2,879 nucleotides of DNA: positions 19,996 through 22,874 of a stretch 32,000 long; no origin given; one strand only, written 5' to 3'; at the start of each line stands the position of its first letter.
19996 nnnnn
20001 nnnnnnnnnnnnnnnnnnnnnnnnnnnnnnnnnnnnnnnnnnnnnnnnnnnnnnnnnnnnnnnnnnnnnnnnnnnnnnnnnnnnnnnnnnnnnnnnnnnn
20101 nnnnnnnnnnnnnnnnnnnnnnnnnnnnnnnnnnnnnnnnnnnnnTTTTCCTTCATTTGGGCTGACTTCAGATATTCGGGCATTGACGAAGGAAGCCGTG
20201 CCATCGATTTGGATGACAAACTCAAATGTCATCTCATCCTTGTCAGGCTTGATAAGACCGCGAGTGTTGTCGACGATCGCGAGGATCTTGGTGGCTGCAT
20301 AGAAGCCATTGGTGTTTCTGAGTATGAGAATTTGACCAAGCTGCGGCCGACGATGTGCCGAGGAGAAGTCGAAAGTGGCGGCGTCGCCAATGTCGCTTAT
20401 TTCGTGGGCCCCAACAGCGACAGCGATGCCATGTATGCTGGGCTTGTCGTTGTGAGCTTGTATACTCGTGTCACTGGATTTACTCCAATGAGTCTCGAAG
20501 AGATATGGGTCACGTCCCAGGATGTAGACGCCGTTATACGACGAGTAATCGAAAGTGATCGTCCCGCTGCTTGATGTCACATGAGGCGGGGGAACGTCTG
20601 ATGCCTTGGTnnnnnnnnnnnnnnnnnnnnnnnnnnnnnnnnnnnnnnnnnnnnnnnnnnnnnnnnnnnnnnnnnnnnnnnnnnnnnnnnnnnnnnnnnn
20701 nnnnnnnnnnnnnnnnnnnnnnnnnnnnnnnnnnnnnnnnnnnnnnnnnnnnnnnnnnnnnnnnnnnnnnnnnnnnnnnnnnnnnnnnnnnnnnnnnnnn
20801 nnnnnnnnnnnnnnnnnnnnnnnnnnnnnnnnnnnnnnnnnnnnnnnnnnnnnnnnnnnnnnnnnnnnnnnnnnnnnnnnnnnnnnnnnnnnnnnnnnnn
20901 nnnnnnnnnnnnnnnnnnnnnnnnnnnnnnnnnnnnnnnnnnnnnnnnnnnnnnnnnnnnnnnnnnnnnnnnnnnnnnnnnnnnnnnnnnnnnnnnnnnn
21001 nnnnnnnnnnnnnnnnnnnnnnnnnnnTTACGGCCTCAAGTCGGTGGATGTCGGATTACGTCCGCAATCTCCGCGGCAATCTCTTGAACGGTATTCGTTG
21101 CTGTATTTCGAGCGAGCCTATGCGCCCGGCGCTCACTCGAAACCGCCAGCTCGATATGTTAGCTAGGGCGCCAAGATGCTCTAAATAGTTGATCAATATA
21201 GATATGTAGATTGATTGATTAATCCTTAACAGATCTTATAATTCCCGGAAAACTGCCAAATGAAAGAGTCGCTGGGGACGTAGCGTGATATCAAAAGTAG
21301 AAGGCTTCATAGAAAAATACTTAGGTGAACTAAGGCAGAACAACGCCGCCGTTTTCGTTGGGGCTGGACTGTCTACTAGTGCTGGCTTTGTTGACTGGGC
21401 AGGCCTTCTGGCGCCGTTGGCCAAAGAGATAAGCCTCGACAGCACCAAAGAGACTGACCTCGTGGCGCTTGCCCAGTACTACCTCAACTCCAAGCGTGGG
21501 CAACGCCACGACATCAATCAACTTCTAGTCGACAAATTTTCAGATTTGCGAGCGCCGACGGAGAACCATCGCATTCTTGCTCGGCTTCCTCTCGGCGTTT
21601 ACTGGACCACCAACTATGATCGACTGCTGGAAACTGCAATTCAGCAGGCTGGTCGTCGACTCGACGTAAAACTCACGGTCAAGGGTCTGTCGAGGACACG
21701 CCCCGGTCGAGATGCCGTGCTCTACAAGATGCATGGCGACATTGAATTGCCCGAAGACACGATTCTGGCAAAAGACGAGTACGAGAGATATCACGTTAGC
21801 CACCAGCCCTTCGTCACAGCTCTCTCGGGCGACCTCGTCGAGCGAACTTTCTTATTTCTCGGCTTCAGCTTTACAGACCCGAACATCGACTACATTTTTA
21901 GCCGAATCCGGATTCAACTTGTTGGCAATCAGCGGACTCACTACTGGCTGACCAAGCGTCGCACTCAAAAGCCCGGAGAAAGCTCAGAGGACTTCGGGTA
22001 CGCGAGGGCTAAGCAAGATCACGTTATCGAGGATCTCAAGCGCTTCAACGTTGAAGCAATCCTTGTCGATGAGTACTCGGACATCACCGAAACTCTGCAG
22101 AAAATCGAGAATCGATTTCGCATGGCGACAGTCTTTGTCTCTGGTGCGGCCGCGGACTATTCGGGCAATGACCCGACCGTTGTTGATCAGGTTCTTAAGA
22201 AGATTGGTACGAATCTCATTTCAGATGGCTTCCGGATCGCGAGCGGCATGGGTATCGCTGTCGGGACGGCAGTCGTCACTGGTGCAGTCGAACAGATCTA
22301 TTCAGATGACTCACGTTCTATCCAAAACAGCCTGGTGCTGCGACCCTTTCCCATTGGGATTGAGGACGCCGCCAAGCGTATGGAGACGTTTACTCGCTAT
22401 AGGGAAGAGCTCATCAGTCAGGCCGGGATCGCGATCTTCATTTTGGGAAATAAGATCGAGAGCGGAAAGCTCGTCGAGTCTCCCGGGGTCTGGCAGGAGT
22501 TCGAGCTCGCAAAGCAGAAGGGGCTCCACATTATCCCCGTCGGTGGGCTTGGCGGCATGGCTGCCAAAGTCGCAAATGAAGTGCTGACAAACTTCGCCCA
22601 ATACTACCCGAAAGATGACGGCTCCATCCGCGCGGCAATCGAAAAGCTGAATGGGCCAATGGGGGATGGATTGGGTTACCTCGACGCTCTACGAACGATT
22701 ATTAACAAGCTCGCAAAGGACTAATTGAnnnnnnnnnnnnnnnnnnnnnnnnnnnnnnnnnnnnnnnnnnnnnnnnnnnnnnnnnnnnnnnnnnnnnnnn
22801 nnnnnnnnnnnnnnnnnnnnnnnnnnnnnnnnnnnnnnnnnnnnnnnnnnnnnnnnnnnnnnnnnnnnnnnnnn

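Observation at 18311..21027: TIR / PP2C phosphatase / TniQ-like zinc-ribbon operon: a gene combination I cannot assign to any described defence system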

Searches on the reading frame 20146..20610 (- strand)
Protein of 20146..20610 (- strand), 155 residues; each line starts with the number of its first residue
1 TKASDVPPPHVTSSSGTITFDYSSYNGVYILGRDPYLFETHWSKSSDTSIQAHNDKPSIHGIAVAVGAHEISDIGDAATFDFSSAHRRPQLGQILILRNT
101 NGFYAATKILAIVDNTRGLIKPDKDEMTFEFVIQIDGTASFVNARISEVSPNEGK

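Call 27: find_homologous_proteins(query=window:20146-20610:-, max_evalue=0.01)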
Query window:20146-20610:- (155 aa): 11 proteins with E <= 0.01 among 52 candidates.
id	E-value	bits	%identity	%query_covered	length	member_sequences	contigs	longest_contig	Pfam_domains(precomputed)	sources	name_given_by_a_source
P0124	3.1e-38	149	51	97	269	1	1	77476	PF13676.12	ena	-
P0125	1.1e-37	147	51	90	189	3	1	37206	-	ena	-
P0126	5.7e-36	141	50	90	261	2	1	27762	PF13676.12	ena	-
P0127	7.0e-35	138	52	72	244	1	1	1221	PF13676.12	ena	-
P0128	1.5e-34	137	49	90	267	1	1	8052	PF13676.12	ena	-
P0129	6.8e-33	131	50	91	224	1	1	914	PF13676.12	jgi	jgi:hypothetical protein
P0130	1.5e-32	130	54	82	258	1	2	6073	-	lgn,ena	-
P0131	4.9e-32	129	45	95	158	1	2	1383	-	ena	-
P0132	1.4e-26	111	45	83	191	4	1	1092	-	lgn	-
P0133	2.9e-21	94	45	71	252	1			PF13676.12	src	-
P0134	9.8e-18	82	53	51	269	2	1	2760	PF13676.12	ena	-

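Call 28: find_encoding_contigs(protein=P0124, flank=7000, max_places=2)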
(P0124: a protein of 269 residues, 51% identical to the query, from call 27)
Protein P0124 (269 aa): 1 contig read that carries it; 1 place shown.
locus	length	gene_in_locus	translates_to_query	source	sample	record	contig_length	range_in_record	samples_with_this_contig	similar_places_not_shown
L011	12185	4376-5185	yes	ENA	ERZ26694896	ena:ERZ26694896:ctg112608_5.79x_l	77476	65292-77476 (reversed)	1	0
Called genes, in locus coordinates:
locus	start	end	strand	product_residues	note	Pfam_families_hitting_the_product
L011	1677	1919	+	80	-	-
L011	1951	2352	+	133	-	PF00589:Phage_integrase (weak)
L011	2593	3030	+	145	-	-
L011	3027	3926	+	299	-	PF13276:HTH_21, PF00665:rve, PF13683:rve_3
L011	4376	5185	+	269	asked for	PF13676:TIR_2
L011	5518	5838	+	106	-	-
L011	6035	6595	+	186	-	-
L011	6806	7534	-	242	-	-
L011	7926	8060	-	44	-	-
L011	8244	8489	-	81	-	-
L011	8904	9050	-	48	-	-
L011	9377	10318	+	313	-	PF12728:HTH_17 (faint)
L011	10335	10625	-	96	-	PF01695:IstB_IS21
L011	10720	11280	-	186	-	PF22483:Mu-transpos_C_2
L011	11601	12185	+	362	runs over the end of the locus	-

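Call 29: find_encoding_contigs(protein=P0125, flank=7000, max_places=2)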
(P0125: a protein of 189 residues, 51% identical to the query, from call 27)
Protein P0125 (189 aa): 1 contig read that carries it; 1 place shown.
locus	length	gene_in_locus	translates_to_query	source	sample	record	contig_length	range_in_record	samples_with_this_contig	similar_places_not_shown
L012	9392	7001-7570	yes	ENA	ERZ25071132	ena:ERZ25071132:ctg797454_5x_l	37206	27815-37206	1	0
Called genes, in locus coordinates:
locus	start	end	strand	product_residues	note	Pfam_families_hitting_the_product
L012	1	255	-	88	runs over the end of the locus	-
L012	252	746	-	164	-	PF13384:HTH_23 (weak), PF13518:HTH_28 (faint), PF13551:HTH_29 (weak), PF13565:HTH_32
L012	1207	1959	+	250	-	PF22483:Mu-transpos_C_2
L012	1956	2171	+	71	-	-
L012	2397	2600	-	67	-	-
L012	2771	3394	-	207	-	PF03050:DDE_Tnp_IS66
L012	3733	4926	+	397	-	PF05685:Uma2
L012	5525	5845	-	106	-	-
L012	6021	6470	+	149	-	-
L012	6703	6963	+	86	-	PF13676:TIR_2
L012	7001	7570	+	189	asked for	-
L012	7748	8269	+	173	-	-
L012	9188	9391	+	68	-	?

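Call 30: find_encoding_contigs(protein=P0126, flank=7000, max_places=2)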
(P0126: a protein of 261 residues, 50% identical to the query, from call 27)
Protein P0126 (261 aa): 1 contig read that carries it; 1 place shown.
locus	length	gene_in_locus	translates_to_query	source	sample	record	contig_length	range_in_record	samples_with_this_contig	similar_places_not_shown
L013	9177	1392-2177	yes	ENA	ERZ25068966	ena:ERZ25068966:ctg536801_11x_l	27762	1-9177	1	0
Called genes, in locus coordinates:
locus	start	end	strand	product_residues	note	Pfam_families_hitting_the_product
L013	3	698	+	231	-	?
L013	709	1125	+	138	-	PF01842:ACT (weak), PF13291:ACT_4 (faint), PF13840:ACT_7 (faint), PF22190:TTHA0829-like_ACT (faint), PF22629:ACT_AHAS_ss (weak), PF01842:ACT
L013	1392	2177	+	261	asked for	PF13676:TIR_2 (weak)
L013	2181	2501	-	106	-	PF07978:NIPSNAP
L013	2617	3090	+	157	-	PF13187:Fer4_9 (faint), PF13534:Fer4_17 (faint), PF14697:Fer4_21 (faint), PF00037:Fer4 (weak), PF12797:Fer4_2 (faint), PF13237:Fer4_10 (weak), PF12838:Fer4_7, PF00037:Fer4 (weak), +2 more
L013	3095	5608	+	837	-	PF13510:Fer2_4, PF10588:NADH-G_4Fe-4S_3 (faint), PF22117:Fer4_Nqo3, PF04879:Molybdop_Fe4S4, PF00384:Molybdopterin, PF01568:Molydop_binding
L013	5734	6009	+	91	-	-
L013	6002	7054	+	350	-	PF00389:2-Hacid_dh, PF02826:2-Hacid_dh_C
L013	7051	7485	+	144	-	PF04075:F420H2_quin_red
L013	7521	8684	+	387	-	PF00155:Aminotran_1_2, PF00266:Aminotran_5 (weak), PF01041:DegT_DnrJ_EryC1 (weak), PF01053:Cys_Met_Meta_PP (weak)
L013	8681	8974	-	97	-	-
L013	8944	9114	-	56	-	-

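Call 65: search_protein_families(library=pfam, proteins=[window:20146-20610:-, P0125, P0131, P0130], max_evalue=10)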
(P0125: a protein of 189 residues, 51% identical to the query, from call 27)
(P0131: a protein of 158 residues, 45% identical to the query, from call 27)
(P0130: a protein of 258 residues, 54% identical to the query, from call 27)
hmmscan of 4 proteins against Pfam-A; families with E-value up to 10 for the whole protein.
window:20146-20610:- (155 aa): 0 families

P0125 (189 aa): 0 families

P0131 (158 aa): 0 families

P0130 (258 aa): 0 families

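Call 85: search_dna_similar(query=window:20146-20610:-, collection=phages, mode=protein, max_evalue=0.001, max_rows=10)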
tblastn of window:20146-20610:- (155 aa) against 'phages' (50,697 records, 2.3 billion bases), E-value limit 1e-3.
Records with a match: 1; places in all: 1; records where one place covers at least 80% of the query: 0.
Best place of each record, by identity: <60% 1.
By first word of the organism name: Bacteriophage 1.
By host as written in the record: - 1.
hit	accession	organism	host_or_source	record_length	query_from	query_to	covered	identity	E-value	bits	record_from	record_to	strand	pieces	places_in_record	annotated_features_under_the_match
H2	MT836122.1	Bacteriophage sp.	human fecal samples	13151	15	133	77%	39.5%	1e-19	90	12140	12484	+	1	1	record has no annotation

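Call 86: search_dna_similar(query=window:20146-20610:-, collection=plasmids, mode=protein, max_evalue=0.001, max_rows=15)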
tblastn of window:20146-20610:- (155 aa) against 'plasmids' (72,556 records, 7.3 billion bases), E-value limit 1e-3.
Records with a match: 9; places in all: 10; records where one place covers at least 80% of the query: 8.
Best place of each record, by identity: <60% 9.
By first word of the organism name: Prescottella 3; Rhizobium 2; Asticcacaulis 1; Croceicoccus 1; Paracoccus 1; Parabacteroides 1.
By predicted mobility (MOB-suite, as given by PLSDB): non-mobilizable 8; mobilizable 1.
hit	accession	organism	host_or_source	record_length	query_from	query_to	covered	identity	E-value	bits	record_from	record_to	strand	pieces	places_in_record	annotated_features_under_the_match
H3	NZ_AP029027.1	Asticcacaulis sp. DW145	Lemna minor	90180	15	141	82%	55.9%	2e-37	142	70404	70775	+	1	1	hypothetical protein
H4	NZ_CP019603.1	Croceicoccus marinus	-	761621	15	141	82%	43.3%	2e-23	101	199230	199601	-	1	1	toll/interleukin-1 receptor domain-containing protein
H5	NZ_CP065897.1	Paracoccus marcusii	Cancer pagurus,whole ...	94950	15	141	82%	33.9%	3e-11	67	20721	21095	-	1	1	hypothetical protein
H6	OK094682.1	Prescottella equi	Equus caballus,Culture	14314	8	141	86%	31.7%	2e-13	74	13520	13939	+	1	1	TIR domain protein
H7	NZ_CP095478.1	Prescottella equi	Equus caballus,Culture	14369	8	141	86%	31.7%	2e-13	74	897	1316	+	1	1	toll/interleukin-1 receptor domain-containing protein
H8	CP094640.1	Prescottella equi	clinical isolates,clinical isolates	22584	8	141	86%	31.7%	2e-13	74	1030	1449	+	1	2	toll/interleukin-1 receptor domain-containing protein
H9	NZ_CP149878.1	Rhizobium sp. T1473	Medicago sativa,Cell Culture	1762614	2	133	85%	27.9%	4e-9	61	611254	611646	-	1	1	none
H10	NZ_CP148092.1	Rhizobium sp. T1470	Medicago sativa,cell culture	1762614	2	133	85%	27.9%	4e-9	61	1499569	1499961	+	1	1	none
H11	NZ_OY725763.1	Parabacteroides distasonis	-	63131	15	113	64%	31.3%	5e-8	58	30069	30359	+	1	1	toll/interleukin-1 receptor domain-containing protein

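Call 87: get_annotated_region(hit=H3, flank=5000)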
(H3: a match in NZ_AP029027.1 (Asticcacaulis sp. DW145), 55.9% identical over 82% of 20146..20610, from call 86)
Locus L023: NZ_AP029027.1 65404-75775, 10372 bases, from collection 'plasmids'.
description: Asticcacaulis sp. DW145 plasmid pASDW145_2, complete sequence
organism: Asticcacaulis sp. DW145 (NCBI taxid 3095608)
taxonomy: Bacteria; Pseudomonadota; Alphaproteobacteria; Caulobacterales; Caulobacteraceae; Asticcacaulis; Asticcacaulis sp. DW145
host: -; source: Lemna minor; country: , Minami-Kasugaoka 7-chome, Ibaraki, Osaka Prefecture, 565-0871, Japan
typing (MOB-suite, as given by PLSDB): non-mobilizable
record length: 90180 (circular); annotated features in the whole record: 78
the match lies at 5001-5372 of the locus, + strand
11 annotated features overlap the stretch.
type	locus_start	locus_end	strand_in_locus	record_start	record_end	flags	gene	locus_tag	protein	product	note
CDS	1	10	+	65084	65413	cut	-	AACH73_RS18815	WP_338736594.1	hypothetical protein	-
CDS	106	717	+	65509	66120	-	-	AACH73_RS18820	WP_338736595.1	type IV toxin-antitoxin system AbiEi family antitoxin domain-containing protein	-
CDS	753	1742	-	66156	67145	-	-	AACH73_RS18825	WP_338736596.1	relaxase/mobilization nuclease domain-containing protein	-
CDS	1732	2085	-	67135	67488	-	-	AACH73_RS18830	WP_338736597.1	hypothetical protein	-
CDS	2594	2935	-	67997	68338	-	-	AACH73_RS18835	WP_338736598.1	hypothetical protein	-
CDS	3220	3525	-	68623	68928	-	-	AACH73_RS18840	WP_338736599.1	DUF4326 domain-containing protein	-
CDS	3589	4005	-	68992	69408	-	-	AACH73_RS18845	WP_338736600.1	single-stranded DNA-binding protein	-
CDS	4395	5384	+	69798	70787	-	-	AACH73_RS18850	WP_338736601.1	hypothetical protein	-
CDS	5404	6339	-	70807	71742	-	-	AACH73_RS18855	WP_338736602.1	DUF2493 domain-containing protein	-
CDS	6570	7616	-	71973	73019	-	-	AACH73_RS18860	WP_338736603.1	toprim domain-containing protein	-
CDS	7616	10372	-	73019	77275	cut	-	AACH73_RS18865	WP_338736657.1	strawberry notch-like NTP hydrolase domain-containing protein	-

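Call 88: get_annotated_region(hit=H4, flank=5000)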
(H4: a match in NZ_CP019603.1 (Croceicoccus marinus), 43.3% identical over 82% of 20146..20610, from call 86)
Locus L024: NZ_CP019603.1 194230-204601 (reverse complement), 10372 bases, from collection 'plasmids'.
description: Croceicoccus marinus strain E4A9 plasmid pCME4A9I, complete sequence
organism: Croceicoccus marinus (NCBI taxid 450378)
taxonomy: Bacteria; Pseudomonadota; Alphaproteobacteria; Sphingomonadales; Erythrobacteraceae; Croceicoccus; Croceicoccus marinus
host: -; source: -; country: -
typing (MOB-suite, as given by PLSDB): non-mobilizable; replicon rep_cluster_545
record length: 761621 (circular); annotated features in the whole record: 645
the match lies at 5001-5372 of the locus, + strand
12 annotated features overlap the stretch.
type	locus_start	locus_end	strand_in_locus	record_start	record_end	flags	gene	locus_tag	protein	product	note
CDS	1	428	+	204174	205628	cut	-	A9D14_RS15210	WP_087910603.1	cobyric acid synthase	GO:0009236 - cobalamin biosynthetic process [Evidence IEA]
CDS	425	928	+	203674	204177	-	cobU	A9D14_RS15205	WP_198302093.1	bifunctional adenosylcobinamide kinase/adenosylcobinamide-phosphate guanylyltransferase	GO:0009236 - cobalamin biosynthetic process [Evidence IEA]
CDS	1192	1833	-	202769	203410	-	-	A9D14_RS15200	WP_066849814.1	porin family protein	-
CDS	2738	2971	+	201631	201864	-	-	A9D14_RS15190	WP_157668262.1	hypothetical protein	-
CDS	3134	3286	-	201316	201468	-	-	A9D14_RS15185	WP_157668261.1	hypothetical protein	-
CDS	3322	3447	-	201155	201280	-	-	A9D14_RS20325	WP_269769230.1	hypothetical protein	-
CDS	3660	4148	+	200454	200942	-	-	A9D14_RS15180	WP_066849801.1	outer membrane beta-barrel protein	-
CDS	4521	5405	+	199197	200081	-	-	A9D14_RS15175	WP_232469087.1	toll/interleukin-1 receptor domain-containing protein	GO:0007165 - signal transduction [Evidence IEA]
CDS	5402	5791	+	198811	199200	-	-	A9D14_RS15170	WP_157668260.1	hypothetical protein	-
CDS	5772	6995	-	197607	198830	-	-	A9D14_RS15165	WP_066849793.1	IS256 family transposase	-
CDS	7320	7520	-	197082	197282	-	-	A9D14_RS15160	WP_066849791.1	hypothetical protein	-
CDS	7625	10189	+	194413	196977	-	-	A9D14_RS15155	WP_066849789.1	EAL domain-containing protein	-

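Call 89: get_annotated_region(hit=H7, flank=5000)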
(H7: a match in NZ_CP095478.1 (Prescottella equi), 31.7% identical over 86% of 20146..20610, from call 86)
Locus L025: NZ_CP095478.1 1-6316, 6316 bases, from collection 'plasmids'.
description: Prescottella equi strain PAM2287 plasmid p2287, complete sequence
organism: Prescottella equi (NCBI taxid 43767)
taxonomy: Bacteria; Actinomycetota; Actinomycetes; Mycobacteriales; Nocardiaceae; Prescottella; Prescottella equi
host: -; source: Equus caballus,Culture; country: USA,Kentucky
typing (MOB-suite, as given by PLSDB): non-mobilizable; replicon rep_cluster_1333
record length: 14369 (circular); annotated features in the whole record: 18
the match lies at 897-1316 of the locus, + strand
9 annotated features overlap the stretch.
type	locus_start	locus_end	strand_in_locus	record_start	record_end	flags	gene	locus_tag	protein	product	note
CDS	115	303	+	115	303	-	-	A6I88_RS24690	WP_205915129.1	hypothetical protein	-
CDS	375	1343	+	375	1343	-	-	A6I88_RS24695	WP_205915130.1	toll/interleukin-1 receptor domain-containing protein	GO:0007165 - signal transduction [Evidence IEA]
CDS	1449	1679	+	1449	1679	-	-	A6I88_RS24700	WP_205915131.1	hypothetical protein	-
CDS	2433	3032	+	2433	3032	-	-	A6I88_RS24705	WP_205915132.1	hypothetical protein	-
CDS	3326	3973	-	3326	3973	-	-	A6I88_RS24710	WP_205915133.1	hypothetical protein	-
CDS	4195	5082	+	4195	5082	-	-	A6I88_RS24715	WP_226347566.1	replication initiation protein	-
CDS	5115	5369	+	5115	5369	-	-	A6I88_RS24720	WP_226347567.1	sigma factor-like helix-turn-helix DNA-binding protein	GO:0006352 - DNA-templated transcription initiation [Evidence IEA]; GO:0006355 - regulation of DNA-templated ...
CDS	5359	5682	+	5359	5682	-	-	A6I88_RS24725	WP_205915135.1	hypothetical protein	-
CDS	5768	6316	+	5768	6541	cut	-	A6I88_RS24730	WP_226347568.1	ParA family protein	-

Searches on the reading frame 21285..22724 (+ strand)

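Call 3: search_protein_families(library=pfam, proteins=[window:21285-22724:+], max_evalue=0.01)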
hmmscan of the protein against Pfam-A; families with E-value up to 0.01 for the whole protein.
window:21285-22724:+ (479 aa): 3 families
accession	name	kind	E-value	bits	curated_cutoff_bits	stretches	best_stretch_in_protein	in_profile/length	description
PF18185.7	STALD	-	5.6e-58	196.3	24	1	266-458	1-193/211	Sir2- and TIR-associating SLOG family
PF13289.12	SIR2_2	-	1e-27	97.4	24.5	1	105-229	2-125/141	SIR2-like domain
PF18163.6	LD_cluster2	-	0.00027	21.1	25.3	1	359-435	129-203/264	SLOG cluster2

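Call 4: search_protein_families(library=padloc, proteins=[window:21285-22724:+], max_evalue=0.01)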
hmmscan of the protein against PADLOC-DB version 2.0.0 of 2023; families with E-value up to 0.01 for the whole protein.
window:21285-22724:+ (479 aa): 19 families
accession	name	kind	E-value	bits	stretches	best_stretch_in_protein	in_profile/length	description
PDLC00407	ThsA1|ThsA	-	2.8e-179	594.7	1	3-478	4-477/478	STALD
PDLC00412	ThsA1|ThsA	-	8.4e-95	315.5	1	167-456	1-292/314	STALD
PDLC00409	ThsA1|ThsA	-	7.2e-93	308.4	1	4-256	6-241/242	STALD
PDLC00416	ThsA1|ThsA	-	2.9e-53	178.8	1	248-452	2-201/226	STALD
PDLC02184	Dsr2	-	1.4e-15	54.4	1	6-201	10-214/1222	-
PDLC04968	PDC-S25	-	7.5e-15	52.9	1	108-280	145-309/517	-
PDLC03856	LmuA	-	7.5e-14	49.7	1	11-228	7-234/433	-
PDLC04967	PDC-S25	-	1.6e-12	45.3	1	108-213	151-256/528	-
PDLC05060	PDC-S65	-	2.3e-06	24.8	1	86-153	25-99/503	-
PDLC05061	PDC-S65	-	3.6e-06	24.5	1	86-152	118-190/592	-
PDLC04082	SIR2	-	3.4e-05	20.9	0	108-138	133-163/345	-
PDLC02419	Aga_SIR2-PNTD1-PNTD2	-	8e-05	19.5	1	94-224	107-241/558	Class I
PDLC04166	Dsr1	-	0.00012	17.9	1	18-222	22-234/1227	-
PDLC04087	SIR2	-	0.00043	17.3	0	108-132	137-161/343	-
PDLC04079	SIR2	-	0.00085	16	0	107-125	189-207/430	-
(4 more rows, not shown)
